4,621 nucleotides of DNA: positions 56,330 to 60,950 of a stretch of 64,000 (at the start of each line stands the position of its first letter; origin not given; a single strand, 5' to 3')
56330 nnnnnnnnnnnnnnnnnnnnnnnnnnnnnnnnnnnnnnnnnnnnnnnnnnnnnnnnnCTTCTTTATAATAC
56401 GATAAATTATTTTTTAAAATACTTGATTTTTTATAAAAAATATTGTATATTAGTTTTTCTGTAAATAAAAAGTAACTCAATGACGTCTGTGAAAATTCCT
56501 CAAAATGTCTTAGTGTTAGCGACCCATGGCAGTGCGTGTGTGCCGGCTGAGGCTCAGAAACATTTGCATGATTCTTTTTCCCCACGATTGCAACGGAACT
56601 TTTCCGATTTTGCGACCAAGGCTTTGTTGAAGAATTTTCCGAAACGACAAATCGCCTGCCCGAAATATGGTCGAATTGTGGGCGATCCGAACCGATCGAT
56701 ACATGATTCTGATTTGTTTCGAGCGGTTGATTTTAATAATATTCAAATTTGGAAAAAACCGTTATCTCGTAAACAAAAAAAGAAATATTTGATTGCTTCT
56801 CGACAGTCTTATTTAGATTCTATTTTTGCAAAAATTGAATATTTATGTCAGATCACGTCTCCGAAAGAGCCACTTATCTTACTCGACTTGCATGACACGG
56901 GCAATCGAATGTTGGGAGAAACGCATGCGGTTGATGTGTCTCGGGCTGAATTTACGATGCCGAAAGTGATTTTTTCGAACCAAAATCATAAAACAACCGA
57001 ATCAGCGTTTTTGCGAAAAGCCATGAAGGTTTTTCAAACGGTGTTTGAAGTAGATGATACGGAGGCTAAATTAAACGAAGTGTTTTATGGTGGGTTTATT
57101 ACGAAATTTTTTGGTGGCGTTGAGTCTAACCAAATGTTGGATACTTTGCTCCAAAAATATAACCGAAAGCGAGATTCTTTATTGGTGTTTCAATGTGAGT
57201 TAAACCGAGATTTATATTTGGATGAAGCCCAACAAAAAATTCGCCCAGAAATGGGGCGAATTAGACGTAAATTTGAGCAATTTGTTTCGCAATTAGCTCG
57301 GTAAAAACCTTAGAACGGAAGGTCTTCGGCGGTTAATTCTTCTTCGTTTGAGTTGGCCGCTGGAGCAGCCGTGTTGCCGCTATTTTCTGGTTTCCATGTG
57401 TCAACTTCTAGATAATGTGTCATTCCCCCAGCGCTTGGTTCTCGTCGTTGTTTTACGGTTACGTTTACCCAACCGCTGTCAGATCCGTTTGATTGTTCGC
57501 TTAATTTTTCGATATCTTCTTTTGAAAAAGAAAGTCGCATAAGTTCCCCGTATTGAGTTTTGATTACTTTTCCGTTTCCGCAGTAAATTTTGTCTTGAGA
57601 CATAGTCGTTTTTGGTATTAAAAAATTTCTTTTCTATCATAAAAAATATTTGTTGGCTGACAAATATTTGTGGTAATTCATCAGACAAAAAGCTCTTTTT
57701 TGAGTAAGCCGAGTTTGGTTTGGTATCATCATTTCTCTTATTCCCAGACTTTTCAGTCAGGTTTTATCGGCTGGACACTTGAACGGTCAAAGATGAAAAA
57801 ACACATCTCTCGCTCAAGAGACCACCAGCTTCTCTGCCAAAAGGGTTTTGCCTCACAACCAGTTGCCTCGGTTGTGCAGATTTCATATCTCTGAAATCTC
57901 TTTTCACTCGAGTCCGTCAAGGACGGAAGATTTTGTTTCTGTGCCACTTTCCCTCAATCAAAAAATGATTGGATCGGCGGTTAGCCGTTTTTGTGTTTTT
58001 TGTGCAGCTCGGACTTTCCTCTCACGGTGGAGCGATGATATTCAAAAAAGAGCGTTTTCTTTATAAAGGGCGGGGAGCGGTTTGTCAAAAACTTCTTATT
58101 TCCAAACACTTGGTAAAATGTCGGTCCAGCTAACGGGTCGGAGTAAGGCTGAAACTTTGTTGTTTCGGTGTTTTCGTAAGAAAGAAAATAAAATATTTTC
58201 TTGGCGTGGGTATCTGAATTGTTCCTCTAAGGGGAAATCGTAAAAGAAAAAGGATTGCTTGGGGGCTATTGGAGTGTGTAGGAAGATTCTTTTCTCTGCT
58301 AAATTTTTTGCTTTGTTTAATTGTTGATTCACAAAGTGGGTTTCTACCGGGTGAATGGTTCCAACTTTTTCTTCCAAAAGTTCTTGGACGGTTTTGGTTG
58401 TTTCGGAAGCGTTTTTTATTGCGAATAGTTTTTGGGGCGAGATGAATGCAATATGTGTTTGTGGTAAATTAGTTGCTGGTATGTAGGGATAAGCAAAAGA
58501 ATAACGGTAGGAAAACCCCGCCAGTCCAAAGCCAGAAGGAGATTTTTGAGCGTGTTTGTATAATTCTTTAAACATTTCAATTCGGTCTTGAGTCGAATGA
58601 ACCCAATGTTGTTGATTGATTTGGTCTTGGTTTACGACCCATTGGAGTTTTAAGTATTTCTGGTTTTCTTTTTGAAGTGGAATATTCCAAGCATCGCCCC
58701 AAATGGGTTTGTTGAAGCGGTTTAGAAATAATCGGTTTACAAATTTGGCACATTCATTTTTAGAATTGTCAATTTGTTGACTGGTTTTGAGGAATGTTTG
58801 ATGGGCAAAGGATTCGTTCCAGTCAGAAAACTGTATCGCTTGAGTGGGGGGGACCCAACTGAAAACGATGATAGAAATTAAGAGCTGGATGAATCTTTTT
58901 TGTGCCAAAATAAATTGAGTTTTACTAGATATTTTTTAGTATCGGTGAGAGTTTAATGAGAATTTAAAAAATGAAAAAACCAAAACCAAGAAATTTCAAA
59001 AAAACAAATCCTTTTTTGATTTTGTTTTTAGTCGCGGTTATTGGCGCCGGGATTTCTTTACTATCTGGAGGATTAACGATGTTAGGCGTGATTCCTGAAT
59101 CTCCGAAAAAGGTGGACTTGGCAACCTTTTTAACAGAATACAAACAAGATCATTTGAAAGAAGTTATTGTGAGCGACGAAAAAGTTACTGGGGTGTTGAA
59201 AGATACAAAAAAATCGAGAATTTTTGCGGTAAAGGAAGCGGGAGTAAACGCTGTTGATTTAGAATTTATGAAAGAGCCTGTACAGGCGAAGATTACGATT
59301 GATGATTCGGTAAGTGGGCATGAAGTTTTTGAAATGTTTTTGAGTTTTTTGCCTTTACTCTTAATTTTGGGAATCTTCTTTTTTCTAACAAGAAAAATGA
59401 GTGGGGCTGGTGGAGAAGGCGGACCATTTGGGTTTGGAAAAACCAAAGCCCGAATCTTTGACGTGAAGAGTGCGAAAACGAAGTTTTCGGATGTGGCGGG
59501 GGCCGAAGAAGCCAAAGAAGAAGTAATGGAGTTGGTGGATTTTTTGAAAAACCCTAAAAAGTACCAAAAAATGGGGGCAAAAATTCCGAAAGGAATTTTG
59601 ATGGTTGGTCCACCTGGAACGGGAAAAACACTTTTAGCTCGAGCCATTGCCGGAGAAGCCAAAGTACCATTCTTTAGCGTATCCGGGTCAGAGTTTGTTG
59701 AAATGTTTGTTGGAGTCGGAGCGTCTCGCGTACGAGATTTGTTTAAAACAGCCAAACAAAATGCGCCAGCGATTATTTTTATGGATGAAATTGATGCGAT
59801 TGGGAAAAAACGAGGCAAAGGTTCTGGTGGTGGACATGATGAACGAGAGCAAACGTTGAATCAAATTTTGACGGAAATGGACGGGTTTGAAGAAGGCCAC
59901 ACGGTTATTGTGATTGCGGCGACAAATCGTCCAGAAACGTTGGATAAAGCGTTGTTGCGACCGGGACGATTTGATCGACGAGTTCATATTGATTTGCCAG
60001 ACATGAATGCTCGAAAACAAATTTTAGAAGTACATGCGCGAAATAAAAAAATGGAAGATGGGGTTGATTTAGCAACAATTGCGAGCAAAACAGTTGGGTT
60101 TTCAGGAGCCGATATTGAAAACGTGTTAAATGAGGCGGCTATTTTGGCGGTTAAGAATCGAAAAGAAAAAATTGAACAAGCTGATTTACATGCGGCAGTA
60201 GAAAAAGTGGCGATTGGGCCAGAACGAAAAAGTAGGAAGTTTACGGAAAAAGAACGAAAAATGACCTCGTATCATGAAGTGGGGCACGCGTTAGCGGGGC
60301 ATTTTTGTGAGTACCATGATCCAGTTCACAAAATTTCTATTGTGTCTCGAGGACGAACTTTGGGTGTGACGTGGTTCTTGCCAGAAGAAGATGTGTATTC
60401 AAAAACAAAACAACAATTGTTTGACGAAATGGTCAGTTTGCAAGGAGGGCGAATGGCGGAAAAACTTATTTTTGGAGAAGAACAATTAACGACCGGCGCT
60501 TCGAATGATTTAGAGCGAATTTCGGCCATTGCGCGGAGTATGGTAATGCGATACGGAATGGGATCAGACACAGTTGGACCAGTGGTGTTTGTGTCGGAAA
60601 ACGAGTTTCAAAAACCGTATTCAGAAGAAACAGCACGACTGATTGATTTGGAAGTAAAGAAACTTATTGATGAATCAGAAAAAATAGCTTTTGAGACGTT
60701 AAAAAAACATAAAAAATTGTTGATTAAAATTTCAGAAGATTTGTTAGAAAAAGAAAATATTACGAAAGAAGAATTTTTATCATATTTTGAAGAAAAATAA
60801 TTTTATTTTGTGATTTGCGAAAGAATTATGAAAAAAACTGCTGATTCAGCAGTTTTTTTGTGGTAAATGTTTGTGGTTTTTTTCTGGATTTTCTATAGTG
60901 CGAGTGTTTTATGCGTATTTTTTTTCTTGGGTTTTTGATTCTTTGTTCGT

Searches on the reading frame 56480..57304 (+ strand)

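Call 7: search_protein_families(library=pfam, proteins=[window:56480-57304:+], max_evalue=0.01)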
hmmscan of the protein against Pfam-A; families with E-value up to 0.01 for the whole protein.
window:56480-57304:+ (274 aa): 1 family
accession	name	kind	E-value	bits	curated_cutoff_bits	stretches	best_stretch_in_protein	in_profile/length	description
PF05013.17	FGase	-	9.6e-10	39.4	28.9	1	10-247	3-219/219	N-formylglutamate amidohydrolase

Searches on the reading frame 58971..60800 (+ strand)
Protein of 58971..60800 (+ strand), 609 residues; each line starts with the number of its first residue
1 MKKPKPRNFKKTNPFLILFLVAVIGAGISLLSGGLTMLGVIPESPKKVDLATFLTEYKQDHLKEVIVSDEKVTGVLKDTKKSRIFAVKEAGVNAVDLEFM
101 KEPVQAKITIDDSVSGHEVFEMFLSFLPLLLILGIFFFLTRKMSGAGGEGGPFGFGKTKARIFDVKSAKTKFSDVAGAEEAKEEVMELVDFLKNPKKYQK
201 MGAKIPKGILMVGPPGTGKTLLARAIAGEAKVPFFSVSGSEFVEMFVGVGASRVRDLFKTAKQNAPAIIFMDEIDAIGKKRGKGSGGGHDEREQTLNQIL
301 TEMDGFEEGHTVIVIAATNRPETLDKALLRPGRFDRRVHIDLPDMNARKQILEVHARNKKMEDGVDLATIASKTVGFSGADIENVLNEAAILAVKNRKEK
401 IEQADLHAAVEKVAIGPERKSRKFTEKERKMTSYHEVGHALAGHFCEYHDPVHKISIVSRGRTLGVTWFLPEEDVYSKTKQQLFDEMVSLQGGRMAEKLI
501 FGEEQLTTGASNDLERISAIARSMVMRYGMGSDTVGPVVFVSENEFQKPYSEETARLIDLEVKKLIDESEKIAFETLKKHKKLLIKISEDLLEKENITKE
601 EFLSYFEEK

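Call 7: search_protein_families(library=pfam, proteins=[window:58971-60800:+], max_evalue=0.01)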
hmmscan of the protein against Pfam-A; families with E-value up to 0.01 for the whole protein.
window:58971-60800:+ (609 aa): 14 families
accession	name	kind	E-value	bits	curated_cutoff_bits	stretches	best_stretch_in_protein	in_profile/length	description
PF01434.24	Peptidase_M41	-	2.8e-59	200.6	29.9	1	424-602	3-188/191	Peptidase family M41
PF00004.35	AAA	-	3.1e-48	164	21.2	1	209-341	1-130/131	ATPase family associated with various cellular activities (AAA)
PF17862.7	AAA_lid_3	-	6.7e-14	51.6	27.2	1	365-406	2-43/45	AAA+ lid domain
PF06068.19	TIP49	-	2.4e-06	27.4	23.8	1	168-243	19-89/347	TIP49 P-loop domain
PF20720.3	nSTAND3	-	1.9e-05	24.9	27.2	1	209-356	20-153/155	Novel STAND NTPase 3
PF06480.20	FtsH_ext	-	5.2e-05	23.8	25.5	1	15-111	2-97/103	FtsH Extracellular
PF07728.20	AAA_5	-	5.3e-05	23.7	22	1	209-322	2-125/139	AAA domain (dynein-related subfamily)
PF05496.18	RuvB_N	-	9.4e-05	22.7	27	1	205-242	32-69/159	Holliday junction DNA helicase RuvB P-loop domain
PF23902.1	AAA_lid_PRS2_C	-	0.00029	21.4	34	1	346-413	2-70/73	PRS2 AAA+ lid C-terminal domain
PF13671.12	AAA_33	-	0.00097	19.9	27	1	209-255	2-46/143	AAA domain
PF13207.12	AAA_17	-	0.002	18.8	27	1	212-280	1-68/136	AAA domain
PF01078.27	Mg_chelatase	-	0.0021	18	20.3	1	208-227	24-43/207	Magnesium chelatase, subunit ChlI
PF13401.12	AAA_22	-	0.004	17.9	27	0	209-235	8-37/130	AAA domain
PF13191.12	AAA_16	-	0.0042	18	32.6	0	205-314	23-137/167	AAA ATPase domain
